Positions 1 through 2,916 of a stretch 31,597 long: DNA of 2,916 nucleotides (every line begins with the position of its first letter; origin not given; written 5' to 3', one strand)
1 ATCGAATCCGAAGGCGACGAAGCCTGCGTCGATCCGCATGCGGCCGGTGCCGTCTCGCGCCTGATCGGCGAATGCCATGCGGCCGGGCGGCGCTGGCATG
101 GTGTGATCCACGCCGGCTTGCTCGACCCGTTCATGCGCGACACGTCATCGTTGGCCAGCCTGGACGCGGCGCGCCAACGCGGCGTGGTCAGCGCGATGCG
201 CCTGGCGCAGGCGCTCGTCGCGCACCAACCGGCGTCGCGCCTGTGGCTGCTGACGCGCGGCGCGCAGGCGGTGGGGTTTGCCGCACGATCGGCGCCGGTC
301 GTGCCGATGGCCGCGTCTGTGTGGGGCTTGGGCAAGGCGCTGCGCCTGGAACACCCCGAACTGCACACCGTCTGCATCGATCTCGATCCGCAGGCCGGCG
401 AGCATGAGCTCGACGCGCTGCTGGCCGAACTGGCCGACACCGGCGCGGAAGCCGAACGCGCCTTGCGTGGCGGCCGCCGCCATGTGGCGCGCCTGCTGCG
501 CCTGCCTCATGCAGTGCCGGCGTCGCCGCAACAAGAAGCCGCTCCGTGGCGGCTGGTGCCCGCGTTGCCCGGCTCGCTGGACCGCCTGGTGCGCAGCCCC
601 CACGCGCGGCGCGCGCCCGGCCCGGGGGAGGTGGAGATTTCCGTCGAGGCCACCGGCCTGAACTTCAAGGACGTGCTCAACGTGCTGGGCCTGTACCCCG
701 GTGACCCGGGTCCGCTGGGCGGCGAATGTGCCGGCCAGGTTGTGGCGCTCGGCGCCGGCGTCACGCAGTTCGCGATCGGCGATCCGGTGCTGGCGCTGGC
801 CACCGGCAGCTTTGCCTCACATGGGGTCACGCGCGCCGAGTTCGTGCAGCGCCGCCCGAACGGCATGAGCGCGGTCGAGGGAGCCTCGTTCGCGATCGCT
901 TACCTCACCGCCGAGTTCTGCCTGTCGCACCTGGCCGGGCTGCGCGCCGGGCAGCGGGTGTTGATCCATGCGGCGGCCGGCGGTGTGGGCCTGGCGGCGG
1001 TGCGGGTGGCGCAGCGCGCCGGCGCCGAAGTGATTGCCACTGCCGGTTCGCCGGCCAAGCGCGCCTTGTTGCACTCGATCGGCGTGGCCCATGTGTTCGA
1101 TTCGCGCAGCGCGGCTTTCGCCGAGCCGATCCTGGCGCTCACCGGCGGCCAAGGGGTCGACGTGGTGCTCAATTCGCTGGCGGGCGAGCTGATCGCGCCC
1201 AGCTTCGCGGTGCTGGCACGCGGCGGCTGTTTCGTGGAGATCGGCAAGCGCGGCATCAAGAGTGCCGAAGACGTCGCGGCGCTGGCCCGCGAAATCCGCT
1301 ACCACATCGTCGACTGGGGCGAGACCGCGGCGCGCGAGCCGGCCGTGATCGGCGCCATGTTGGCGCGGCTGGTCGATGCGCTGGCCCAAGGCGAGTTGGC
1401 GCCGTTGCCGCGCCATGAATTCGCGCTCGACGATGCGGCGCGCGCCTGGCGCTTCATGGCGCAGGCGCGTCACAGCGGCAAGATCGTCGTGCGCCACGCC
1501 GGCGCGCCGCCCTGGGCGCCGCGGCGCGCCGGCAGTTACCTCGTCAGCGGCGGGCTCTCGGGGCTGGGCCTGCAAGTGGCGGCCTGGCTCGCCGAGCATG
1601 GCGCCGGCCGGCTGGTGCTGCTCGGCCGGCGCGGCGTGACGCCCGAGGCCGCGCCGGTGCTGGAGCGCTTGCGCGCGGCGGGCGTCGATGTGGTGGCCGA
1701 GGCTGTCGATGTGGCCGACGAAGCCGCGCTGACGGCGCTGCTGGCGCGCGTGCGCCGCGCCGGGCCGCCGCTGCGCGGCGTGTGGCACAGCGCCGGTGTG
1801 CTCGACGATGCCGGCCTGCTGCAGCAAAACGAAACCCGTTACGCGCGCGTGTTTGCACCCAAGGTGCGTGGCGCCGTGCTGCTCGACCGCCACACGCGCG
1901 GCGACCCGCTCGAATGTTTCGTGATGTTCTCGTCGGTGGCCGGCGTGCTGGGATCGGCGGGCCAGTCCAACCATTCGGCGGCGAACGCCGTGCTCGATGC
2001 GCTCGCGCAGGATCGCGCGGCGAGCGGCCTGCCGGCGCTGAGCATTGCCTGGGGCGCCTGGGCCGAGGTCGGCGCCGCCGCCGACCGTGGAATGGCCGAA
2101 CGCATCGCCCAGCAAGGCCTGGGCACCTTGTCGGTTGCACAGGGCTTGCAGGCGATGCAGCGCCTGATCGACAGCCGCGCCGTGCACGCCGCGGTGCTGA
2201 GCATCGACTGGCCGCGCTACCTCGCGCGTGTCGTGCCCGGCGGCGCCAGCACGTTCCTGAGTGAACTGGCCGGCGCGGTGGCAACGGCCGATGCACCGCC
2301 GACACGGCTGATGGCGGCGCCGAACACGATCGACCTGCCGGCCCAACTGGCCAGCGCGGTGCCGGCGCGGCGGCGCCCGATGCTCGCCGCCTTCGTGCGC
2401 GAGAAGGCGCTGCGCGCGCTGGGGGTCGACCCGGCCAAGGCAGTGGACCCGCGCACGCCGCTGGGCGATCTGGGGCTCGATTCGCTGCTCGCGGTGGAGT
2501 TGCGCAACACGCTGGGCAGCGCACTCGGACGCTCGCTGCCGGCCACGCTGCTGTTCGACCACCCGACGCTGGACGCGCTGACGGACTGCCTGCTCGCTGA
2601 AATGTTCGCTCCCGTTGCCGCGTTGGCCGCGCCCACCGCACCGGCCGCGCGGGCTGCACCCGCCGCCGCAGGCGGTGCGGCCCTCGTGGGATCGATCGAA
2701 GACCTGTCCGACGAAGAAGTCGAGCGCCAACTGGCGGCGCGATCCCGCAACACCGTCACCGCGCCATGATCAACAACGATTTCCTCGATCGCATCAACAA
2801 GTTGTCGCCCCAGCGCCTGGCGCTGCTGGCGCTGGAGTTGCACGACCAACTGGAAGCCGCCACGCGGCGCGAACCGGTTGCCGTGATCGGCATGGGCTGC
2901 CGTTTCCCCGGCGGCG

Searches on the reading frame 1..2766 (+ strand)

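Call 8: search_protein_families(library=pfam, proteins=[window:1-2766:+], max_evalue=0.001)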
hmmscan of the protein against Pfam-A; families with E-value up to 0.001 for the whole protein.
window:1-2766:+ (922 aa): 7 families
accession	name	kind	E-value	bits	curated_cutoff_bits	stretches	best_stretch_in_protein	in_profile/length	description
PF08659.16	KR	-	1.9e-60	204.3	22.6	1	511-689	1-180/180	KR domain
PF13602.12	ADH_zinc_N_2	-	2.1e-22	80.9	27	1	361-497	2-134/134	Zinc-binding dehydrogenase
PF00107.32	ADH_zinc_N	-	1.6e-20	73.8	31.8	1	328-421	1-95/129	Zinc-binding dehydrogenase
PF00550.31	PP-binding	-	5.9e-14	52.5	20.8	1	799-864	3-67/67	Phosphopantetheine attachment site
PF00106.31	adh_short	-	8.9e-13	48.6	26.6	1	514-671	4-162/195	short chain dehydrogenase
PF08240.17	ADH_N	-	6.2e-11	42.9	23.5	1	207-268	1-65/104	Alcohol dehydrogenase GroES-like domain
PF13561.12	adh_short_C2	-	3.3e-08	33.8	27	1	520-673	6-158/236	Enoyl-(Acyl carrier protein) reductase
